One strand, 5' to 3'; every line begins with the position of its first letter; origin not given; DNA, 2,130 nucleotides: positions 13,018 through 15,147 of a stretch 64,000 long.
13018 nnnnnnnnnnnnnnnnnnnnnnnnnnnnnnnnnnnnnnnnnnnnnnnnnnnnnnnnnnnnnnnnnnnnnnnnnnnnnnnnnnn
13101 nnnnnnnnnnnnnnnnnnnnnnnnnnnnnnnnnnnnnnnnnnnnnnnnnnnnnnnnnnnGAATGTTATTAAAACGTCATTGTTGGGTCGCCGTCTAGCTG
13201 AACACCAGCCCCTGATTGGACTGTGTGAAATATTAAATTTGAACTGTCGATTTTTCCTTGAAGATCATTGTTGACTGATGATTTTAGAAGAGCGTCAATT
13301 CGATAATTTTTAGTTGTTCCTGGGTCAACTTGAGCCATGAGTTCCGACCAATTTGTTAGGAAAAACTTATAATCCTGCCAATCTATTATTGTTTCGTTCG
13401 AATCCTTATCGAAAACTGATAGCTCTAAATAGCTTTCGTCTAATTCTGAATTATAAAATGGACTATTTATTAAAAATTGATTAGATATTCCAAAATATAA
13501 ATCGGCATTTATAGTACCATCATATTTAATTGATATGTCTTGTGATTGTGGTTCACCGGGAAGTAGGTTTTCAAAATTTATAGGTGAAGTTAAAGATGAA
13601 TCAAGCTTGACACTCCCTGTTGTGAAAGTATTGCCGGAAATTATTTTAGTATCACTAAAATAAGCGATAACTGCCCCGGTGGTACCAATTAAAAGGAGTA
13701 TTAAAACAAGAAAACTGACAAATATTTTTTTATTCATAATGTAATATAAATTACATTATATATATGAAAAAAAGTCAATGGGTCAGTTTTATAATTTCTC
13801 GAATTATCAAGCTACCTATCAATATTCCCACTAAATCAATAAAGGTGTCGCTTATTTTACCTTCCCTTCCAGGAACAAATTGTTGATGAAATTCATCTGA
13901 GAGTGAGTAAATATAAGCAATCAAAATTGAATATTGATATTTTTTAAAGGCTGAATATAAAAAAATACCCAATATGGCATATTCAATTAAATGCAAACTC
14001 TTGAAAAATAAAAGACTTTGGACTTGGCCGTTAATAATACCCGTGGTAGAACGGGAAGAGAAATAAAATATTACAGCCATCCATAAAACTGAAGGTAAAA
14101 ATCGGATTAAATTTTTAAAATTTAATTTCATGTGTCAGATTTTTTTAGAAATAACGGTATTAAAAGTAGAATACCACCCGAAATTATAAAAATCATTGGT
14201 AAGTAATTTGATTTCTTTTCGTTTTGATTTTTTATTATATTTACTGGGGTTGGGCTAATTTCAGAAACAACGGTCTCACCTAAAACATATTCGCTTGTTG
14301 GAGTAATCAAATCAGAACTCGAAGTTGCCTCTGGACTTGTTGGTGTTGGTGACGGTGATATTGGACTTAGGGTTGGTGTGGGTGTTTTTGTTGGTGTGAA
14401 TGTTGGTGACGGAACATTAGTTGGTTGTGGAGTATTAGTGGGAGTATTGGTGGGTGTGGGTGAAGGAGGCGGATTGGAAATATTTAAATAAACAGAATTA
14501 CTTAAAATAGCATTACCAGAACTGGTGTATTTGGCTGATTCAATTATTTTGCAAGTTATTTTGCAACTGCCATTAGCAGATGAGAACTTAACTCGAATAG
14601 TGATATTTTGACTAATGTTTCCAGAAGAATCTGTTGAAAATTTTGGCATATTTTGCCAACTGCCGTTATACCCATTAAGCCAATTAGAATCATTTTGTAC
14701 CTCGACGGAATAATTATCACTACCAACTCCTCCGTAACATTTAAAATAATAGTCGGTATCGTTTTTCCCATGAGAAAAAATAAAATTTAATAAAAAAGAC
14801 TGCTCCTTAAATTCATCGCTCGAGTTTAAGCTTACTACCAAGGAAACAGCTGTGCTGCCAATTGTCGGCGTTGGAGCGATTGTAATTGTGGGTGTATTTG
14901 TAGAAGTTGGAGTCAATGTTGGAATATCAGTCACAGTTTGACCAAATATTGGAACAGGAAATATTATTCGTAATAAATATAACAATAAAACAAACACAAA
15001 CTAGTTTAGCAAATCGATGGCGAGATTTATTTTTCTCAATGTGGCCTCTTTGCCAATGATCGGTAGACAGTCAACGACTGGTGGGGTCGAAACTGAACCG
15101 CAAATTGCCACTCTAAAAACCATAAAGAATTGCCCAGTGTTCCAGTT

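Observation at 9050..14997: SipW/TasA-type surface-fibre locus in a CPR-like genome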

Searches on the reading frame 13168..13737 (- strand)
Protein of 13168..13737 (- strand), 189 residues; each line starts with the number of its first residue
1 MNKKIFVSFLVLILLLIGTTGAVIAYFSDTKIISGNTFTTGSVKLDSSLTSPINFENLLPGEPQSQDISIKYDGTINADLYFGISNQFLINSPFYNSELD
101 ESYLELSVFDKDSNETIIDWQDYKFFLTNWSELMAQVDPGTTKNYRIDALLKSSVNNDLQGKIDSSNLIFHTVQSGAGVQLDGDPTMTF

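Call 3: search_protein_families(library=pfam, proteins=[window:13168-13737:-], max_evalue=0.1)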
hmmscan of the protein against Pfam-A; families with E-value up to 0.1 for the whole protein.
window:13168-13737:- (189 aa): 1 family
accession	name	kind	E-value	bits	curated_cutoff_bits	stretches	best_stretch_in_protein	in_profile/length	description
PF12389.13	Peptidase_M73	-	1.6e-06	28.6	22.5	1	15-77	16-77/196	Camelysin metallo-endopeptidase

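Call 4: search_protein_families(library=ncbifam, proteins=[window:13168-13737:-], max_evalue=0.1)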
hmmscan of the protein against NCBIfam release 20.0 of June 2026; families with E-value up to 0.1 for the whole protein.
window:13168-13737:- (189 aa): 3 families
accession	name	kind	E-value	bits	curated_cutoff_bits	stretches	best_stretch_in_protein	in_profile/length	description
TIGR04088.1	cognate_SipW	domain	2.7e-05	24.2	19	1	10-43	2-34/34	SipW-dependent-type signal peptide-containing protein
NF011873.0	PRK15346.1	equivalog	0.024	13.3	524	1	109-166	15-72/499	EscC/YscC/HrcC family type III secretion system outer membrane ring protein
NF046066.1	BioflmMtrxTasA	equivalog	0.029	13.8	450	1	7-77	9-79/264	biofilm matrix protein TasA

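Call 9: find_homologous_proteins(query=window:13168-13737:-)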
Query window:13168-13737:- (189 aa): 3 proteins with E <= 0.001 among 145 candidates.
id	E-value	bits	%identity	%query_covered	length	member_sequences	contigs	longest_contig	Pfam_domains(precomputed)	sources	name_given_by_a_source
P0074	1.2e-114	398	98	100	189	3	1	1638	PF12389.14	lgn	-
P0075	3.3e-102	358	89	100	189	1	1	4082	PF12389.14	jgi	jgi:predicted ribosomally synthesized peptide with SipW-like signal peptide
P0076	6.9e-15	73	38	77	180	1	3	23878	PF12389.14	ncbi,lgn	-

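Call 12: find_homologous_proteins(query=A1, max_evalue=0.01)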
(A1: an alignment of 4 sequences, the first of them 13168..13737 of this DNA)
Query A1 (4 sequences) (189 aa, profile of the alignment): 85 proteins with E <= 0.01 among 2546 candidates.
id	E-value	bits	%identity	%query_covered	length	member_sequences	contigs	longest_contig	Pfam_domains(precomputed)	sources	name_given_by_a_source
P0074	3.9e-108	377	98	100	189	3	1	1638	PF12389.14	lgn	-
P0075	3.2e-107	374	89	100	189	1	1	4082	PF12389.14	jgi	jgi:predicted ribosomally synthesized peptide with SipW-like signal peptide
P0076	1.5e-74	268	38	77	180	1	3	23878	PF12389.14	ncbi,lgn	-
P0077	3.7e-66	240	34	89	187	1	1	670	PF12389.14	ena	-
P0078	1.5e-43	167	32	94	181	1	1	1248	PF12389.14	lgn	-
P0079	7.9e-35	138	31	97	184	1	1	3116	PF12389.14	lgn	-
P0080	1.5e-34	137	32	92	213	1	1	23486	PF12389.14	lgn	-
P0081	3.0e-33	133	34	94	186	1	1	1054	PF12389.14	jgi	-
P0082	8.2e-33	132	30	93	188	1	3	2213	-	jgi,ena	jgi:predicted ribosomally synthesized peptide with SipW-like signal peptide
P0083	8.3e-33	132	34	93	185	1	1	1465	PF12389.14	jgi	jgi:predicted ribosomally synthesized peptide with SipW-like signal peptide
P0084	4.7e-31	126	31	94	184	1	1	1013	PF12389.14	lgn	-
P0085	3.8e-29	120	31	80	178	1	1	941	PF12389.14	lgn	-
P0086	3.0e-28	117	29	72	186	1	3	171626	-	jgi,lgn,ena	-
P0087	4.2e-28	116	33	96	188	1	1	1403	PF12389.14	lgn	-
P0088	9.9e-28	115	33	99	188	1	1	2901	PF12389.14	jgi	jgi:predicted ribosomally synthesized peptide with SipW-like signal peptide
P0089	1.3e-27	115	29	91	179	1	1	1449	PF12389.14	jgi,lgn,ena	-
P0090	3.1e-27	114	32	91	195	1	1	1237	PF12389.14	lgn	-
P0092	9.7e-26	109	32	94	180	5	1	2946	PF12389.14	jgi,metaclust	metaclust:\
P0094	1.6e-25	108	29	93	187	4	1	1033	PF12389.14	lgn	-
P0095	6.3e-25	106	31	92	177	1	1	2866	PF12389.14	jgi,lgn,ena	-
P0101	1.4e-22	98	32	87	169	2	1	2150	PF12389.14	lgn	-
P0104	5.7e-22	96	30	95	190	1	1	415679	PF12389.14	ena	-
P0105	4.2e-20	90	29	93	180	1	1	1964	PF12389.14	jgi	jgi:predicted ribosomally synthesized peptide with SipW-like signal peptide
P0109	1.9e-9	56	33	60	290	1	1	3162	PF12389.14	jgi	jgi:predicted ribosomally synthesized peptide with SipW-like signal peptide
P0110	2.1e-9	55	34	49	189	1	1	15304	PF12389.14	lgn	-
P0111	1.6e-8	53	35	44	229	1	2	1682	PF12389.14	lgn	-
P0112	9.1e-8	50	25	92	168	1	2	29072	PF12389.14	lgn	-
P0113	2.2e-7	49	30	85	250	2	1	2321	PF12389.14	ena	-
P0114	1.2e-6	46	31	68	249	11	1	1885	PF12389.14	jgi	-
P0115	1.2e-6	46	36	41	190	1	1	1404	PF12389.14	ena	-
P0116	4.0e-6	45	26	79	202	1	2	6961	PF12389.14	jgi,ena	-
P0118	8.8e-6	44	49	24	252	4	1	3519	PF12389.14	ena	-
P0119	1.4e-5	43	33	44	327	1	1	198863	PF12389.14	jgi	jgi:spore coat-associated protein N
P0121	3.1e-5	42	43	22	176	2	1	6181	PF12389.14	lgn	-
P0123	4.7e-5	41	39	40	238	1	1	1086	PF12389.14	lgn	-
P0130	1.4e-4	40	29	44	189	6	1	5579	PF12389.14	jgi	jgi:hypothetical protein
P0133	2.1e-4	39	36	40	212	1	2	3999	PF12389.14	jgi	jgi:predicted ribosomally synthesized peptide with SipW-like signal peptide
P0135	3.2e-4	38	38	31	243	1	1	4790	PF12389.14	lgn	-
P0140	7.1e-4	37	38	24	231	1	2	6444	PF12389.14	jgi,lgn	jgi:predicted ribosomally synthesized peptide with SipW-like signal peptide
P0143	8.3e-4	37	38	39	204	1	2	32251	PF12389.14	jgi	jgi:spore coat-associated protein N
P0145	1.2e-3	37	50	26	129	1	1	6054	PF12389.14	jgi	-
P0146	1.3e-3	37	33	40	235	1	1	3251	PF12389.14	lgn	-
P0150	1.8e-3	36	36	29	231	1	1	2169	PF12389.14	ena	-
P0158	8.5e-3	34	41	22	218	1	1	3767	PF12389.14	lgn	-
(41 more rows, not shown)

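Call 31: predict_structure(alignment_id=A2)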
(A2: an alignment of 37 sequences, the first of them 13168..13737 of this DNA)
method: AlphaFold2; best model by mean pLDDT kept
length: 189 residues; sequences in the alignment: 37
mean_pLDDT: 84.5   pTM: 0.73
mean pLDDT of the five models: 84.5, 84.2, 84.0, 79.2, 76.2
residues with pLDDT >= 90: 108; 70-90: 48; 50-70: 26; < 50: 7
segments of 3 or more residues with pLDDT < 50: 21-25
pLDDT, mean of each block of 10 residues (from residue 1): 68 58 52 74 86 90 96 95 88 90 96 96 93 95 96 91 91 81 68
secondary structure, 60 per line:
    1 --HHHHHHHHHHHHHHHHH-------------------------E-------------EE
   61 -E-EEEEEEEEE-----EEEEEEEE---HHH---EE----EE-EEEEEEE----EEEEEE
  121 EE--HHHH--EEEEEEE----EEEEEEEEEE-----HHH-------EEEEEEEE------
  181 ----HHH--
elements in order: H3-19 E64-72 E78-85 E104-110 E115-122 H125-128 E131-137 E142-151 E167-174

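Call 35: fold_search(model_id=the predicted structure, library=pdb)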
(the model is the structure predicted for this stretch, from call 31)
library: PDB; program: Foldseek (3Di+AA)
matches with E <= 10: 1315; with E <= 0.001: 3
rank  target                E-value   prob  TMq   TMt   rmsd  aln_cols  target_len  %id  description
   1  8aur_A                2.1e-06  1.00  0.48  0.41   6.3       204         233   16  Cryo-EM structure of a TasA fibre (released 2022-11-30)
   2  5flu_A                3.9e-04  1.00  0.32  0.36  14.3       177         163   12  Structure of a Chaperone-Usher pilus reveals the molecular basis of rod uncoilin (released 2016-01-13)
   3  8eht_B                4.4e-04  1.00  0.35  0.38  14.1       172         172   10  Cryo-EM reconstruction of the CS20 bacterial adhesion pili (released 2023-03-22)
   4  8psv_A                1.0e-03  1.00  0.39  0.45  13.2       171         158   11  2.7 A cryo-EM structure of in vitro assembled type 1 pilus rod (released 2024-04-10)
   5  9iug_A                1.2e-03  1.00  0.42  0.48  13.5       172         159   10  Cryo-EM structure of the type I pilus from enterotoxigenic Escherichia coli (released 2025-05-28)
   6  9ikj_A                1.4e-03  1.00  0.40  0.33   8.8       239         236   10  Cryo-EM structure of TLP-1a (released 2024-11-13)
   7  7ueg_A                1.6e-03  1.00  0.36  0.37  10.8       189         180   12  Cryo-EM of bundling pili from Pyrobaculum calidifontis (released 2022-06-29)
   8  9h8b_A0               1.8e-03  1.00  0.38  0.46   6.4       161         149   13  Ex vivo cannulae fiber structure of Pyrodictium abyssi (released 2024-12-18)
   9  9fxa_K                1.8e-03  1.00  0.36  0.41  13.4       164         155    8  Cryo-EM structure of the type 1 pilus rod as part of the FimI-bound usher complex (FimDHGFAnIC - body 1) (released 2025-06-04)
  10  9fx0_A                2.0e-03  1.00  0.36  0.41  13.2       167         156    9  Cryo-EM structure of the type 1 pilus tip-to-rod transition (released 2025-06-04)
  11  9fx0_F                2.0e-03  0.99  0.33  0.40   7.9       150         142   12  Cryo-EM structure of the type 1 pilus tip-to-rod transition (released 2025-06-04)
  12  2uy6_C                2.0e-03  0.99  0.34  0.41   6.7       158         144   14  Crystal structure of the P pilus rod subunit PapA (released 2007-05-29)
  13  3bfq_G                2.0e-03  0.99  0.29  0.39   8.3       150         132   12  Crystal structure of truncated FimG (FimGt) in complex with the donor strand peptide of FimF (DSF) (released 2008-03-04)
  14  9fwz_E                2.1e-03  1.00  0.36  0.46   8.0       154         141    9  Cryo-EM structure of the type 1 pilus assembly platform as part of the FimA-bound chaperone-usher pilus complex (Local (released 2025-06-04)
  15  3bwu_F                2.2e-03  1.00  0.33  0.45   8.5       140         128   15  Crystal structure of the ternary complex of FimD (N-Terminal Domain, FimDN) with FimC and the N-terminally truncated p (released 2008-03-04)
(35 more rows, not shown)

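Call 38: search_solved_structures(query=A2, max_evalue=1)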
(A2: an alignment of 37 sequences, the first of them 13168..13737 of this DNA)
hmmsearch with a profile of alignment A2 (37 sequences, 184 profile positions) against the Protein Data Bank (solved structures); distinct sequences matched with E-value up to 1: 2.
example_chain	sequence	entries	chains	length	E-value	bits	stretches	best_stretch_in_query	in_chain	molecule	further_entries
8aur_A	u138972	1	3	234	3.5e-07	33.7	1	27-77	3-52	Major biofilm matrix component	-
5of1_A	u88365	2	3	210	4.2e-07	33.4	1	32-77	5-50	Spore coat-associated protein N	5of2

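Call 74: search_solved_structures(query=A2, max_evalue=1, show_alignments=2)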
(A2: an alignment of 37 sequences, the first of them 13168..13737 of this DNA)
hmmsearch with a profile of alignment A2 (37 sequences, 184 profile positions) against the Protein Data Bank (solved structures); distinct sequences matched with E-value up to 1: 2.
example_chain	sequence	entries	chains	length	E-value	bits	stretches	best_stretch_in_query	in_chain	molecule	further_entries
8aur_A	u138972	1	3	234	3.5e-07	33.7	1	27-77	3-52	Major biofilm matrix component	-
5of1_A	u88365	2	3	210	4.2e-07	33.4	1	32-77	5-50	Spore coat-associated protein N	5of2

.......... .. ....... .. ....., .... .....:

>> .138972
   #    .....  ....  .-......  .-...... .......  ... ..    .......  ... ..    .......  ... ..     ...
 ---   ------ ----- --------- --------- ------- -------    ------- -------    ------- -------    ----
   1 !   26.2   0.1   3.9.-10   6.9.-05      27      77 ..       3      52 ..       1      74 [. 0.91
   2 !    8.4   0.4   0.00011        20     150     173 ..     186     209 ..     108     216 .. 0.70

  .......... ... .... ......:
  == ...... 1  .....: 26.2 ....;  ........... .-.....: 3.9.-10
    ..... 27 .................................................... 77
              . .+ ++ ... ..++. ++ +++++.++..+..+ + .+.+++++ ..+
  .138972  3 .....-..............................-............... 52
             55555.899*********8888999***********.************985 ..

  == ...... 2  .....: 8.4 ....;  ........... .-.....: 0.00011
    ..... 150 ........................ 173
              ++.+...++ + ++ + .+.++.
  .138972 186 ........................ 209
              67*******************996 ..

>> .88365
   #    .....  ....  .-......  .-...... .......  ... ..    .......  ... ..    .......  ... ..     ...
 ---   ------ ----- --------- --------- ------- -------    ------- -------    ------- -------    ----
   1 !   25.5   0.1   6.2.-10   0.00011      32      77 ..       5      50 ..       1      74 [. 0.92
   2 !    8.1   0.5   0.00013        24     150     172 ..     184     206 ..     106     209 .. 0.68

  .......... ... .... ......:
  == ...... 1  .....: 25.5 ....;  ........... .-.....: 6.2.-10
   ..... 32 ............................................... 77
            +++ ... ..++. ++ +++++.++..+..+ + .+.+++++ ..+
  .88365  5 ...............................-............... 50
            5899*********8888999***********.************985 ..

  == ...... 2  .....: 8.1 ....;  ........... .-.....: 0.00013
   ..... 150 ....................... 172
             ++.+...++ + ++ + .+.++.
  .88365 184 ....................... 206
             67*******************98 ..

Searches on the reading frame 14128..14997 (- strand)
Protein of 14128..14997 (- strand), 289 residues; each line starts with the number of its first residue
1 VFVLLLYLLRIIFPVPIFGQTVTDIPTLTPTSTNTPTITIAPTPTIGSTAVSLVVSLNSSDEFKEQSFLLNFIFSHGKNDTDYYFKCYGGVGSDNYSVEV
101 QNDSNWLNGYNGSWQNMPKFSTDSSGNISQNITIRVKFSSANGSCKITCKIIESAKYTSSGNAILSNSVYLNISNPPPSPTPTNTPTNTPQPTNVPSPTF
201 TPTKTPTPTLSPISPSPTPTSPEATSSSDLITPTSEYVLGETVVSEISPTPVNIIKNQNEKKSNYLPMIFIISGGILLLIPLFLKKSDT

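Call 3: search_protein_families(library=pfam, proteins=[window:14128-14997:-], max_evalue=0.1)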
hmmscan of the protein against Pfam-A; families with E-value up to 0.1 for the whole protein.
window:14128-14997:- (289 aa): 0 families

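Call 4: search_protein_families(library=ncbifam, proteins=[window:14128-14997:-], max_evalue=0.1)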
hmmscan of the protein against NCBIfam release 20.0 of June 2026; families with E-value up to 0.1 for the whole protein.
window:14128-14997:- (289 aa): 0 families
